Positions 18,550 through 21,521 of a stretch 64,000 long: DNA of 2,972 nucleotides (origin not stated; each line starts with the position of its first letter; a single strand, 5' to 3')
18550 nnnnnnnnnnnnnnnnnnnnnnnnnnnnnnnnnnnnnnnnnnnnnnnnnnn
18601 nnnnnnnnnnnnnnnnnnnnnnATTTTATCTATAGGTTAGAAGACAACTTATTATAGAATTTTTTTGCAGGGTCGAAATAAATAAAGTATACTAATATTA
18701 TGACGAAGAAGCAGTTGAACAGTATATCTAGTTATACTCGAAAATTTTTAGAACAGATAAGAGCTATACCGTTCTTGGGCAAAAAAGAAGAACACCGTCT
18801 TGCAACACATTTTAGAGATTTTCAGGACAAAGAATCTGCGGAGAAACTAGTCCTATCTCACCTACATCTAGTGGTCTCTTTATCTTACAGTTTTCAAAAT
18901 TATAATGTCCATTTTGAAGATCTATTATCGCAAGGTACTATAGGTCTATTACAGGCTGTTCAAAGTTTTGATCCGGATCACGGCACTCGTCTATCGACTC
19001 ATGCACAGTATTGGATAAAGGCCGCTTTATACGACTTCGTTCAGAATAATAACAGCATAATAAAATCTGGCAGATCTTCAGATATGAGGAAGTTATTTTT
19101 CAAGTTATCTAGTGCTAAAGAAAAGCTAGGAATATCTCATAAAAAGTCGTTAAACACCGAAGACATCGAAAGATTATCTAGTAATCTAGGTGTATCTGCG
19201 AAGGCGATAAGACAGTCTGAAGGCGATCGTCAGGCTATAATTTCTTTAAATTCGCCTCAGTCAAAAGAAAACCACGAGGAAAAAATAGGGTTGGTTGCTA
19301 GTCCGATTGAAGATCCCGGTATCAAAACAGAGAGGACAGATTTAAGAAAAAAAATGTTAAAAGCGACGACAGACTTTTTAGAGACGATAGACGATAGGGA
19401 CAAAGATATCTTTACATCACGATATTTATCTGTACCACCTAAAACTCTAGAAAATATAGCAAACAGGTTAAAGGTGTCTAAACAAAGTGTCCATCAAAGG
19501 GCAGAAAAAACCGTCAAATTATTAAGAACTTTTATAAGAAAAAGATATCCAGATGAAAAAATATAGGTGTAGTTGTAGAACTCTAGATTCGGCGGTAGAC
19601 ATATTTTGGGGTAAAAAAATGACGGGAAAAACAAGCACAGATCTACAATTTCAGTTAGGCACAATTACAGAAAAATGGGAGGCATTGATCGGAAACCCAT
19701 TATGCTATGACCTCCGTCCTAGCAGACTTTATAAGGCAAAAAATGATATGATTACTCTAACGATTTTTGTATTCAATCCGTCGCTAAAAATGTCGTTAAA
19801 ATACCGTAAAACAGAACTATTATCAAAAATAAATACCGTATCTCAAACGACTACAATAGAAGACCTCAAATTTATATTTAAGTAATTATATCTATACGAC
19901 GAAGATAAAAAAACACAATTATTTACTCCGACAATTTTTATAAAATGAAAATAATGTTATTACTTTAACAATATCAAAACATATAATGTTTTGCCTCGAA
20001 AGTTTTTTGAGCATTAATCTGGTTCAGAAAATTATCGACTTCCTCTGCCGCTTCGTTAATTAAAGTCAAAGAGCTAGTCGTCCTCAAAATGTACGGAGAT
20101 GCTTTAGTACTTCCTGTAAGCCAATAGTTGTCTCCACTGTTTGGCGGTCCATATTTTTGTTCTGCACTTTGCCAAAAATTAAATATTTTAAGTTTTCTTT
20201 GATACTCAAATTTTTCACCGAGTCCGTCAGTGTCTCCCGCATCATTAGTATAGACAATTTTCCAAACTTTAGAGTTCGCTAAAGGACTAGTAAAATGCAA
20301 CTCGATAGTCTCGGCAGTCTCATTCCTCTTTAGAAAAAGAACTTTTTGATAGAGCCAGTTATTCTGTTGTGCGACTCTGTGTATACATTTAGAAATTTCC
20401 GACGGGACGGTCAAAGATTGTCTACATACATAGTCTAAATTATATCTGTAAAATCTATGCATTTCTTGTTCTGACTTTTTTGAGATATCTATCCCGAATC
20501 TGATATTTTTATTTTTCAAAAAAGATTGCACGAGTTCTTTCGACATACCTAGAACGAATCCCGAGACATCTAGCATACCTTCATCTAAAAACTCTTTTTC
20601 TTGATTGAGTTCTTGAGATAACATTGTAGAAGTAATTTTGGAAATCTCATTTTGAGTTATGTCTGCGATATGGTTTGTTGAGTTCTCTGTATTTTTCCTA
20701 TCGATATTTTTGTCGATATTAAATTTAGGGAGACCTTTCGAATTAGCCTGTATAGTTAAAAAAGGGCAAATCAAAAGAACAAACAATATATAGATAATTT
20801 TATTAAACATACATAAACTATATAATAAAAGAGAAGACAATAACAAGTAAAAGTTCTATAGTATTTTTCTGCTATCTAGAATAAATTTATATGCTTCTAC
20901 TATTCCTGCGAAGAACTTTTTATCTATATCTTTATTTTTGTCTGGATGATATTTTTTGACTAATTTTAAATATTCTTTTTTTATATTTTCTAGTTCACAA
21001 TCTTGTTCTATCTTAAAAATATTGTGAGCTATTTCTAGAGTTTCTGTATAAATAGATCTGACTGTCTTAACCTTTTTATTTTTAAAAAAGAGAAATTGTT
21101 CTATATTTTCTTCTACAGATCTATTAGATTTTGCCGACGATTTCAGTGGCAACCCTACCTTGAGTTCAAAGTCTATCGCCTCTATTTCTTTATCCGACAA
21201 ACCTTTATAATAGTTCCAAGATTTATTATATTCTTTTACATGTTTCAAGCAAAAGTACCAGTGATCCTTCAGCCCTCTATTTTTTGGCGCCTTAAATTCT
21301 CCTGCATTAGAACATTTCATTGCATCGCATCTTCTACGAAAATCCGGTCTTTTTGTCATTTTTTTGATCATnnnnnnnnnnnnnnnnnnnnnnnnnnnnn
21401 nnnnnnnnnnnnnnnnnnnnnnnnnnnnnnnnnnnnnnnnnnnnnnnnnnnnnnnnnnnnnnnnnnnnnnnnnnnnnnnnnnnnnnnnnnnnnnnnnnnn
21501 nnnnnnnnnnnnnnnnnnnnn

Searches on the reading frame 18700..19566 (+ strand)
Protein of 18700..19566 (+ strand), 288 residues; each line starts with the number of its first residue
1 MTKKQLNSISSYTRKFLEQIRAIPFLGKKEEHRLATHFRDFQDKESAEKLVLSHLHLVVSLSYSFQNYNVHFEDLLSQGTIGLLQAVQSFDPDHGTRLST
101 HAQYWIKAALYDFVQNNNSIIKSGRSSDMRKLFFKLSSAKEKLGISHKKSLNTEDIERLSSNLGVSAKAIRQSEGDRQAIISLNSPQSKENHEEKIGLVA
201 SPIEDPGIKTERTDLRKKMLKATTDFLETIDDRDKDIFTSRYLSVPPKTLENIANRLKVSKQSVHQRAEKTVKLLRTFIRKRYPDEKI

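Call 4: search_protein_families(library=pfam, proteins=[window:18700-19566:+], max_evalue=0.01)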
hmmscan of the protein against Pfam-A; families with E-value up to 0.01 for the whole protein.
window:18700-19566:+ (288 aa): 2 families
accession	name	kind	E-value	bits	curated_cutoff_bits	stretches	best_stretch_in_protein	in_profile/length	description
PF04542.20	Sigma70_r2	-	3e-13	49.8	24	1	50-117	1-68/71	Sigma-70 region 2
PF04545.22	Sigma70_r4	-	6.8e-09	35.5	24.1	1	227-276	2-49/50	Sigma-70, region 4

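Call 5: search_protein_families(library=ncbifam, proteins=[window:18700-19566:+], max_evalue=0.01)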
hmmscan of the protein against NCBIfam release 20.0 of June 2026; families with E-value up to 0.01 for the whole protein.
window:18700-19566:+ (288 aa): 47 families (the best 25 are shown)
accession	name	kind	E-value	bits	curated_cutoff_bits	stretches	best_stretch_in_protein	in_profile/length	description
NF005143.0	PRK06596.1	subfamily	6.1e-57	193.3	241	1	13-281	16-283/285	RNA polymerase factor sigma-32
TIGR02392.1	rpoH_proteo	equivalog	3.8e-55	187.4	323.1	1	14-279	4-268/270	RNA polymerase sigma factor RpoH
NF005693.0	PRK07500.1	equivalog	7.5e-49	166.4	315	1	12-282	7-280/289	RNA polymerase factor sigma-32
TIGR02394.1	rpoS_proteo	equivalog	1.9e-28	99.8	378.7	1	5-282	7-277/285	RNA polymerase sigma factor RpoS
TIGR02997.1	Sig70-cyanoRpoD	subfamily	8.9e-28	97.4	384.5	1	42-276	71-298/298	RNA polymerase sigma factor, RpoD/SigA family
TIGR02393.1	RpoD_Cterm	equivalog_domain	6.5e-26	91.4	354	1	48-282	3-231/238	RNA polymerase sigma factor RpoD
NF004207.0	PRK05657.1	equivalog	1.5e-24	87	394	1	8-282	53-320/329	RNA polymerase sigma factor RpoS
NF006666.0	PRK09210.1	equivalog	7.2e-22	78.2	572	1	9-280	97-361/370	RNA polymerase sigma factor RpoD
NF041931.2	MzaA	equivalog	4.6e-21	75.3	800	1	28-280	460-706/726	MZA anti-phage system associated sigma-70 family RNA polymerase sigma factor MzaA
NF005643.0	PRK07406.1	equivalog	7.3e-21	74.7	500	1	41-280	156-388/397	RNA polymerase sigma factor RpoD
TIGR02937.1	sigma70-ECF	superfamily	8.2e-21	74.3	42.9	1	46-277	2-163/165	sigma-70 family RNA polymerase sigma factor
TIGR02980.1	SigBFG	subfamily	1e-20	74.4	234.35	1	44-277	2-224/227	SigB/SigF/SigG family RNA polymerase sigma factor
NF004562.0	PRK05901.1-4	equivalog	4e-20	71.8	779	1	42-281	313-546/571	RNA polymerase sigma factor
NF005785.0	PRK07598.1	equivalog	1.6e-19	70.1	554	1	42-280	172-403/415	RNA polymerase sigma factor SigC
NF006071.0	PRK08215.1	equivalog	2.8e-19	69.7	372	1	22-275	15-253/258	RNA polymerase sporulation sigma factor SigG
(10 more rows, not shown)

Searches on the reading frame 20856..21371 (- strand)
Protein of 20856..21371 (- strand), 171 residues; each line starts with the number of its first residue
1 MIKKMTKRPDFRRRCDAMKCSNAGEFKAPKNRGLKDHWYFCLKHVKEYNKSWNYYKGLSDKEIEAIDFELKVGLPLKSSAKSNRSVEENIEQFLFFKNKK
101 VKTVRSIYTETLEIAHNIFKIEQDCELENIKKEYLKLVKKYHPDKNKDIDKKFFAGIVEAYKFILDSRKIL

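Call 4: search_protein_families(library=pfam, proteins=[window:20856-21371:-], max_evalue=0.01)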
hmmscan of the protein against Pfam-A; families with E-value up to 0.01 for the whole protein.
window:20856-21371:- (171 aa): 1 family
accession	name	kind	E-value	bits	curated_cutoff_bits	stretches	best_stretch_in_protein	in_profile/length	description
PF00226.36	DnaJ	-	8.8e-12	45.4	27.8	1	116-169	3-58/63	DnaJ domain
